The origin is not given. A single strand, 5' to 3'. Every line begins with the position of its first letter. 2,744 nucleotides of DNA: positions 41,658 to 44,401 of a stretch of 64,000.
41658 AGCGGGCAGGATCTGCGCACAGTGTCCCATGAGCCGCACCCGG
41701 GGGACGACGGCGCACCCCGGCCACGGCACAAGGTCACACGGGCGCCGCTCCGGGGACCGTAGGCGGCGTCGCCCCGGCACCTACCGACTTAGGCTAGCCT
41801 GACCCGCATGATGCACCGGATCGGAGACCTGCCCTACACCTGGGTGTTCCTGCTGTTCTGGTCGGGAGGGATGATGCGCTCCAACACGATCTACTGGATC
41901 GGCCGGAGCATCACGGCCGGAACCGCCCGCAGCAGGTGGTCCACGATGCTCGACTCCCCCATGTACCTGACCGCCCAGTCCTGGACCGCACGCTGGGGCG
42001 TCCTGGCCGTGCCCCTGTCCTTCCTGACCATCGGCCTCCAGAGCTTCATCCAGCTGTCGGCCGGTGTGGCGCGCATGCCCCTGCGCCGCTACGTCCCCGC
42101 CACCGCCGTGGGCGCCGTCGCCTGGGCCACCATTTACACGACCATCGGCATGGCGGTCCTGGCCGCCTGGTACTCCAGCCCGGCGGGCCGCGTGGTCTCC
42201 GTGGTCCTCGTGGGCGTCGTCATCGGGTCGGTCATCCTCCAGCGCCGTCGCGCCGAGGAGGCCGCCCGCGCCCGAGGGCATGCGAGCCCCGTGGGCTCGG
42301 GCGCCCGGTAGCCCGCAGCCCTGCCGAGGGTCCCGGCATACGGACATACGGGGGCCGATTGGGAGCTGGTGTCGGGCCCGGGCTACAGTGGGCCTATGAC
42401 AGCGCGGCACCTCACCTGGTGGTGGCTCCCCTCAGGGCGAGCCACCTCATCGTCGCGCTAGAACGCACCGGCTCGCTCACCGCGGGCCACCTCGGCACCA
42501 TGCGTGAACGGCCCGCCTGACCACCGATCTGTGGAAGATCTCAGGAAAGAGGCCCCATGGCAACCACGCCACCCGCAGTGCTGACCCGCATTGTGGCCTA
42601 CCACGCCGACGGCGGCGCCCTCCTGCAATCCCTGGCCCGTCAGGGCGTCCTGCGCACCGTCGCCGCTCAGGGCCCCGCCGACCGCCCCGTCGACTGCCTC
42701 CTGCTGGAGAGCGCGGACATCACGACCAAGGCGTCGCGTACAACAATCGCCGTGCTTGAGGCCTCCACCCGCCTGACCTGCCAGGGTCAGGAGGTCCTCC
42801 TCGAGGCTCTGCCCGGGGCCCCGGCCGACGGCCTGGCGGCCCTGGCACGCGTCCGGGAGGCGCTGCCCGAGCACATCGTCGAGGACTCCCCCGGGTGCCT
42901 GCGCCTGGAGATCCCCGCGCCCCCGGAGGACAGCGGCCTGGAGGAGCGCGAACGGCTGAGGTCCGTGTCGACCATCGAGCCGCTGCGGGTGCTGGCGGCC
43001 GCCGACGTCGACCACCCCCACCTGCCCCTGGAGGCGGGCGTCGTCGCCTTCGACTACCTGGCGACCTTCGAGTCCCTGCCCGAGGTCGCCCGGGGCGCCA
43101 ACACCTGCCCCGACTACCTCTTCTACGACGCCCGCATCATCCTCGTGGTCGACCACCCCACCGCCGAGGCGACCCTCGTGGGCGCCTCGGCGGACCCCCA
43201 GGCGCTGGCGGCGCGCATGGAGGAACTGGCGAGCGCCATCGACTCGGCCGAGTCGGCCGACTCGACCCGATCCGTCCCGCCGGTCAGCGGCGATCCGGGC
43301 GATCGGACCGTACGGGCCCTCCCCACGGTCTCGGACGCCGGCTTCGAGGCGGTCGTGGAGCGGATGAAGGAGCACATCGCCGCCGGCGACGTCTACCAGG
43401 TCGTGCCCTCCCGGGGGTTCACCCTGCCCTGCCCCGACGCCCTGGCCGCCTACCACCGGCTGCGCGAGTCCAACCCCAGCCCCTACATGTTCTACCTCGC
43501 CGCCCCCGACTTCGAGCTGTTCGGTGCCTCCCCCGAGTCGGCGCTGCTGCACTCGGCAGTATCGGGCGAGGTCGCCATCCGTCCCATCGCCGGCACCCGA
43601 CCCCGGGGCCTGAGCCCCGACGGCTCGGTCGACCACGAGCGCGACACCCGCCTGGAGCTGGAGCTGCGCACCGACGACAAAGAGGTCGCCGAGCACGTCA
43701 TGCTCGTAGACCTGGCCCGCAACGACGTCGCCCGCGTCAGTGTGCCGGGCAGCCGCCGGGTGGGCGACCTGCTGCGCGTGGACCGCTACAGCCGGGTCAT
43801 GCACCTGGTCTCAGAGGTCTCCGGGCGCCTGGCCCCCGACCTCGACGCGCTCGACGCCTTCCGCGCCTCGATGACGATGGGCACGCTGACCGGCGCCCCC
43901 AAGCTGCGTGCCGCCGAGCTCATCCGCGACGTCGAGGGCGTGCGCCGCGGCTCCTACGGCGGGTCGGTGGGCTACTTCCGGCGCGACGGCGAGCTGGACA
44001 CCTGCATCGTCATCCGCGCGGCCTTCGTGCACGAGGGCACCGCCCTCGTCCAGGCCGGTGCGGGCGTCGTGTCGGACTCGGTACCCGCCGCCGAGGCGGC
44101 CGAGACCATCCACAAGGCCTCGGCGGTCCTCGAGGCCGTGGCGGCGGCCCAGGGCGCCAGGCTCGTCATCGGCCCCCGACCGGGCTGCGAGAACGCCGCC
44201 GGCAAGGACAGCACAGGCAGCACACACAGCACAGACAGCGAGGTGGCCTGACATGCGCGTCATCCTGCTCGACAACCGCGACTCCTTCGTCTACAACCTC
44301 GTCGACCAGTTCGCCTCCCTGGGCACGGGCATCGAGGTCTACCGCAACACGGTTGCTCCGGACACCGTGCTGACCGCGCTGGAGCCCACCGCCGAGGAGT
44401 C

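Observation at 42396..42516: Tryptophan-attenuator leader peptide with a WWW triplet ahead of trpE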

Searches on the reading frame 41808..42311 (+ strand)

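Call 7: search_protein_families(library=pfam, proteins=[window:41808-42311:+])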
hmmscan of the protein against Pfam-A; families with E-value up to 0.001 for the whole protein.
window:41808-42311:+ (167 aa): 1 family
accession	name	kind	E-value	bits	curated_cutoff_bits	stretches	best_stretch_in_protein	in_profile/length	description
PF09335.16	VTT_dom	-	1.5e-09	38.8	33.9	1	10-115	16-122/123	VTT domain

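Call 53: search_protein_families(library=ncbifam, proteins=[window:41808-42311:+])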
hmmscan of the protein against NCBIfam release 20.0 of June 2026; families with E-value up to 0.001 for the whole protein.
window:41808-42311:+ (167 aa): 1 family
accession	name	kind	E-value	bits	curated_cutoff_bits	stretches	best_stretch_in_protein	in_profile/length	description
NF052604.1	UndecprPTUtpABac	equivalog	1.7e-08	34.8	250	1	6-142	45-184/198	undecaprenyl phosphate transporter UptA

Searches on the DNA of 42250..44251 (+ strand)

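Call 8: search_rna_families(source=window, start=42250, end=42650, threshold=evalue, max_evalue=10)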
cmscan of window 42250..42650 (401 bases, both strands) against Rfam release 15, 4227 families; matches with E-value up to 10: 3.
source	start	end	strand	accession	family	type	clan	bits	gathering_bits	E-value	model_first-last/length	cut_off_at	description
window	42360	42437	+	RF02959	DUF3085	Cis-reg;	-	19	40.6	0.51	1-76/76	no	DUF3085 RNA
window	42297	42330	+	RF01783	b55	Gene; sRNA;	-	15.3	70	5.1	1-61/61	no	Mycobacterium B11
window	42622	42650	+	RF02264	MAT2A_E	Cis-reg;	-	14.8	46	4.3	1-29/67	3'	MAT2A 3'UTR stem loop E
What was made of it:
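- Closest known: Gammaproteobacterial trpL attenuator. Different: The window leader has no U-run after the 3:4 homologue and gets no RF00513 hit (call 8).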

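Call 77: search_rna_families(source=L206, start=950, end=1230, threshold=evalue, max_evalue=10)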
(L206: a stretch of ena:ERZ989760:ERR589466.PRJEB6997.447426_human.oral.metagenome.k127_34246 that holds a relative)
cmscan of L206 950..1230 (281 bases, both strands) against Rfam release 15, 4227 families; matches with E-value up to 10: 3.
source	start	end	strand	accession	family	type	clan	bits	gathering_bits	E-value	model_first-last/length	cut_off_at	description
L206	1085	1169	+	RF00513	Trp_leader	Cis-reg; leader;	-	24.9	41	0.0044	1-100/100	no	Tryptophan operon leader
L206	1136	1215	-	RF02891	AgrB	Gene; antisense;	-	16.4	40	2.3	1-84/84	no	ArsR-gov region gene B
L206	1129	1200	+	RF01482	AdoCbl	Cis-reg; riboswitch;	CL00101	12.7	50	7.5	1-149/149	no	AdoCbl (Cobalamin/B12) riboswitch aptamer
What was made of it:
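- Rfam Trp_leader hits relative L206 at 24.9 bits, E 0.004 (call 77).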

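Call 78: search_rna_families(source=L006, start=2650, end=3010, threshold=evalue, max_evalue=10)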
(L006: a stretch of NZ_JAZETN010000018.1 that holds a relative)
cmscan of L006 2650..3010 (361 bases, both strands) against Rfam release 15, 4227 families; matches with E-value up to 10: 26.
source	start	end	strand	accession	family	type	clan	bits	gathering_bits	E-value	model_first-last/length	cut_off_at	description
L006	2766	2857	+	RF00513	Trp_leader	Cis-reg; leader;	-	32.9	41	4.3e-05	1-100/100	no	Tryptophan operon leader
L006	2803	2866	+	RF01770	rimP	Cis-reg; leader;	-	24.9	47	0.053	1-102/102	no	Gammaprotebacteria rimP leader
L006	2757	2858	+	RF02552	RcsR1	Gene; sRNA;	-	23.2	60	0.012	1-96/96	no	RcsR1 sRNA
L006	2822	2888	-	RF02059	STnc50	Gene; sRNA;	-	21.2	55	0.31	1-84/84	no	Salmonella enterica sRNA STnc40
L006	2730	2858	+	RF00506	Thr_leader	Cis-reg; leader;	-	20.6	55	0.13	1-118/118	no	Threonine operon leader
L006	2804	2855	+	RF02438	SpF51_sRNA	Gene; sRNA;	-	19.3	50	0.39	1-45/45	no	Streptococcus sRNA SpF51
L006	2828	2896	-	RF02073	STnc260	Gene; sRNA;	-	19.1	100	1.8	100-169/176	no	Salmonella enterica sRNA STnc260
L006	2801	2861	+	RF04312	trpB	Cis-reg;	-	19.1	59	2.8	1-107/107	no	trpB ncRNA motif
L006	2795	2858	+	RF00368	sroB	Gene; sRNA;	-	19.1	44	6.5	1-83/83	no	sroB RNA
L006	2715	2862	+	RF02076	STnc100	Gene; sRNA;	-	18.6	47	0.056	1-206/206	no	Gammaproteobacterial sRNA STnc100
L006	2825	2890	-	RF00506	Thr_leader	Cis-reg; leader;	-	18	55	0.53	1-118/118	no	Threonine operon leader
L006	2829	2888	-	RF02438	SpF51_sRNA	Gene; sRNA;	-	17.9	50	0.85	1-45/45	no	Streptococcus sRNA SpF51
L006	2800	2863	+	RF02063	STnc350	Gene; sRNA;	-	17.8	60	0.79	1-68/68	no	Salmonella enterica sRNA STnc350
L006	2795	2865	+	RF00519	suhB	Gene; sRNA;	CL00108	17.5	41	0.29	1-77/77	no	Makes More Granules Regulator RNA (mmgR)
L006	2826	2922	-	RF00513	Trp_leader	Cis-reg; leader;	-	17.5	41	0.51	1-100/100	no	Tryptophan operon leader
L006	2808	2857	+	RF00057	RyhB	Gene; sRNA;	-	17.4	55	0.94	1-67/67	no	RyhB RNA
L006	2829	2854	-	RF01666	rox2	Cis-reg;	-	17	55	3.5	1-71/71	no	Drosophila rox2 ncRNA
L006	2821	2884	-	RF02063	STnc350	Gene; sRNA;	-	16.6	60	1.5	1-68/68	no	Salmonella enterica sRNA STnc350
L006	2786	2880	-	RF01770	rimP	Cis-reg; leader;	-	16.3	47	3.8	1-102/102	no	Gammaprotebacteria rimP leader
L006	2792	2865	+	RF00121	MicC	Gene; sRNA;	-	16.1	90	7.2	1-123/123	no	MicC RNA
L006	2831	2897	-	RF02236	asX2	Gene; sRNA;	-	14.9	70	1.8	1-87/87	no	Xanthomonas sRNA asX2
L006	2763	2814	+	RF01684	mascRNA-menRNA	Gene;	-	14.1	42.5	4.2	1-56/56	no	MALAT1-associated small cytoplasmic RNA/MEN beta RNA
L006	2830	2854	-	RF03485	mir-4000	Gene; miRNA;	-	13.8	58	6.6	15-39/54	no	mir-4000 microRNA precursor family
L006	2828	2860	+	RF00489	ctRNA_p42d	Gene; antisense;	-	13.7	50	5.4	1-46/46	no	ctRNA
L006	2845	2888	-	RF01100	PK-BYV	Cis-reg;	-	13.4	50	3.6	1-40/40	no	3'-terminal pseudoknot in BYV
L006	2829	2853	-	RF00617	cHP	Cis-reg;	CL00129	13.1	40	5.3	17-40/45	no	Flavivirus capsid hairpin cHP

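Call 79: search_rna_families(source=L001, start=2780, end=3010, threshold=evalue, max_evalue=10, show_alignments=1)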
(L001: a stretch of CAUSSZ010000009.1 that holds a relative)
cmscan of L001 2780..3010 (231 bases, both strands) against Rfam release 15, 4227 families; matches with E-value up to 10: 9.
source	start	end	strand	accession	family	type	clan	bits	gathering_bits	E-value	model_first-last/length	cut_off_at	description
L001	2827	2946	+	RF01859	Phe_leader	Cis-reg; leader;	-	18.9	55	0.61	1-125/125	no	Phenylalanine leader peptide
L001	2861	2945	+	RF00513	Trp_leader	Cis-reg; leader;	-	17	41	0.44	1-100/100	no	Tryptophan operon leader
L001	2916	2993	-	RF02236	asX2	Gene; sRNA;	-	16.7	70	0.44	1-87/87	no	Xanthomonas sRNA asX2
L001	2852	2944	+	RF02552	RcsR1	Gene; sRNA;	-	16.5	60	0.38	1-96/96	no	RcsR1 sRNA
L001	2881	2954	+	RF00519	suhB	Gene; sRNA;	CL00108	14.9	41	0.87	1-77/77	no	Makes More Granules Regulator RNA (mmgR)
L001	2913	2949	+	RF00489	ctRNA_p42d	Gene; antisense;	-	14.3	50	2.2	1-46/46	no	ctRNA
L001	2860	2946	+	RF00506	Thr_leader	Cis-reg; leader;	-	13.6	55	3.5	1-118/118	no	Threonine operon leader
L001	2887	2946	+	RF02278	Betaproteobacteria_toxic_sRNA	Gene; sRNA;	-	13.2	50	2.9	1-64/64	no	Betaproteobacteria toxic small RNA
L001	2874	2946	+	RF02837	anti-hemB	Gene; sRNA;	-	11.9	49.5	2.5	1-81/81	no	Burkholderia RNA 7 (anti-hemB)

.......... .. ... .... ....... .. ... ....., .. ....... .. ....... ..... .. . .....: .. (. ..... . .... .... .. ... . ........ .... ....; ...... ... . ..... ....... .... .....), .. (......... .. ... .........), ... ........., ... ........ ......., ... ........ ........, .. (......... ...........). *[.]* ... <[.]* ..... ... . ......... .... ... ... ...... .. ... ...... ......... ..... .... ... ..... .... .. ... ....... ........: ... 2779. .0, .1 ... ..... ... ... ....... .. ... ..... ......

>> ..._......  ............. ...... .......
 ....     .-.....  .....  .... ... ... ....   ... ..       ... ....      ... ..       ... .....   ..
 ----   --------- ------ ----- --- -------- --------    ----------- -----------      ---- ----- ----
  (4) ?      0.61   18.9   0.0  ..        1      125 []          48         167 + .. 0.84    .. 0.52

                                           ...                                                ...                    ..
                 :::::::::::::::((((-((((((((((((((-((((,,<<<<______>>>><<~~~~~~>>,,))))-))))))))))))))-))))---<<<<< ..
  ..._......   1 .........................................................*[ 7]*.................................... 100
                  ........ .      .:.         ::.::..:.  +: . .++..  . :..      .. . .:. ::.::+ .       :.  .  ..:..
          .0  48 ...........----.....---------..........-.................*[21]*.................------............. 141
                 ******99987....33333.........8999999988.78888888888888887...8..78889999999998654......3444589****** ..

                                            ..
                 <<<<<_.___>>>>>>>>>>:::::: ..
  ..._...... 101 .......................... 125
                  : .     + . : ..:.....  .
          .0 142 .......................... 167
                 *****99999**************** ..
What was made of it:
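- On Rfam RF00513 Trp_leader: Alteromonas L006 itself scores only 32.9 bits (calls 77-79).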

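Call 85: build_rna_model(alignment_id=A2, structure=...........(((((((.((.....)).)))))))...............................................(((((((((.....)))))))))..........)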
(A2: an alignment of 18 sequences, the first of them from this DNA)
Model R1 built from alignment A2 (18 sequences, 116 columns); structure: as given.
model positions 92; base pairs 18; branch points 1; effective number of sequences 2.78; information 0.62 bits per position. Calibrated on 0.2 Mb of random sequence (short: E-values are rough).
structure used (alignment columns):
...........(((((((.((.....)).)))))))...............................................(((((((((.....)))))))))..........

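Call 86: search_with_rna_model(model_id=R1, sources=[window, L002, L003, L004, L005, L006, L007, L008, L009, L010, L011, L012, L013, L014, L015, L016, L017, L018, L019, L020, L021, L022, L023, L024, L025, L039, L046, L060, L076], max_evalue=1)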
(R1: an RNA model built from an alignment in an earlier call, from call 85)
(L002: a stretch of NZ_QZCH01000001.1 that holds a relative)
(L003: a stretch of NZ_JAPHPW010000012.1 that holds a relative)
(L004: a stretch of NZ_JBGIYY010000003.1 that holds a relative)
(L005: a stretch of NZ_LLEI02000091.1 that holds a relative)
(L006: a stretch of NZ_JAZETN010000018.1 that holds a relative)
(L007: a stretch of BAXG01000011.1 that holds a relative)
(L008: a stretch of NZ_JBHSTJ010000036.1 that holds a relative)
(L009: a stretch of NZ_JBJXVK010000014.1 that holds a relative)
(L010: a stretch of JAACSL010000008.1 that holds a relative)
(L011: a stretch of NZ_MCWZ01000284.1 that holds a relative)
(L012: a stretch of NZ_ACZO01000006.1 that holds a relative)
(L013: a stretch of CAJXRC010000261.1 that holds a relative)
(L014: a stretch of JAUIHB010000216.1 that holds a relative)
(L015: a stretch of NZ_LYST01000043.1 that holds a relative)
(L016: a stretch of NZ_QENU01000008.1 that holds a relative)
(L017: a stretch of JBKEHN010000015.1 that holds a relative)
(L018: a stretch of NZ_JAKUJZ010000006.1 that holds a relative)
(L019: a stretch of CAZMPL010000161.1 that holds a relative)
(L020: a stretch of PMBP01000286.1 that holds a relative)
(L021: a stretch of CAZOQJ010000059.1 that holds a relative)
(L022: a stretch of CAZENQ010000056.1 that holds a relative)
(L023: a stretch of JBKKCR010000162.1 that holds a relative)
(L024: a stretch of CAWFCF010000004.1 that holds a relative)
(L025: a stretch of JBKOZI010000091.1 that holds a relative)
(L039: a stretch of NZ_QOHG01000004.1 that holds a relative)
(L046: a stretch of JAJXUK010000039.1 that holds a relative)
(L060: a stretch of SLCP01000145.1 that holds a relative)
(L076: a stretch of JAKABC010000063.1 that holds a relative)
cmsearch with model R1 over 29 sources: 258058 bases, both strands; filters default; matches with E-value up to 1: 21.
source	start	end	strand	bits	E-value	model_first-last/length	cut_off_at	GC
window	42411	42499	+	72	2.4e-18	1-92/92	no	0.72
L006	2762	2861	+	26.7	2.4e-05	1-92/92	no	0.5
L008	2622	2714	+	24.9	8.3e-05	1-92/92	no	0.46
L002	2749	2861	+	24.4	0.00011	1-92/92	no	0.42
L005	2775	2858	+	23.3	0.00024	1-92/92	no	0.4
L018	2739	2835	+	22.4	0.00043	1-92/92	no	0.48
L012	2648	2729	+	21.4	0.00083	1-92/92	no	0.44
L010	2713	2817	+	20.2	0.0018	1-92/92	no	0.4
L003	2686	2780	+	19.6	0.0027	1-92/92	no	0.36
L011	2660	2764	+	19.4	0.003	1-92/92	no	0.44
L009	2866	2974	+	17.9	0.0086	1-92/92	no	0.51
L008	2769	2862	+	17.8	0.0089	1-92/92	no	0.52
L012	2685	2805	-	16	0.03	1-92/92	no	0.41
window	42399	42455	-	15.3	0.046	1-92/92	no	0.7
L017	2598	2713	+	14.4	0.085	1-92/92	no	0.35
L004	2740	2824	+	14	0.11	1-92/92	no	0.54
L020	2727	2839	+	12.7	0.27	1-92/92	no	0.53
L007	1708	1798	+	12.5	0.3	1-92/92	no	0.53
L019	550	667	+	12.1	0.39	1-92/92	no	0.39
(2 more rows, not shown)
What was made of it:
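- Closest known: Gammaproteobacterial trpL attenuator. Same: Model R1 cross-detects them (call 86), and RF00513 weakly detects the relative L206 (call 77).
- Covariance model R1, built from these leaders, finds gammaproteobacterial trp leaders just upstream of trpE in ten loci (L002, L003, L005, L006, L008-L012, L018), E 2e-5 to 0.01 (call 86).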
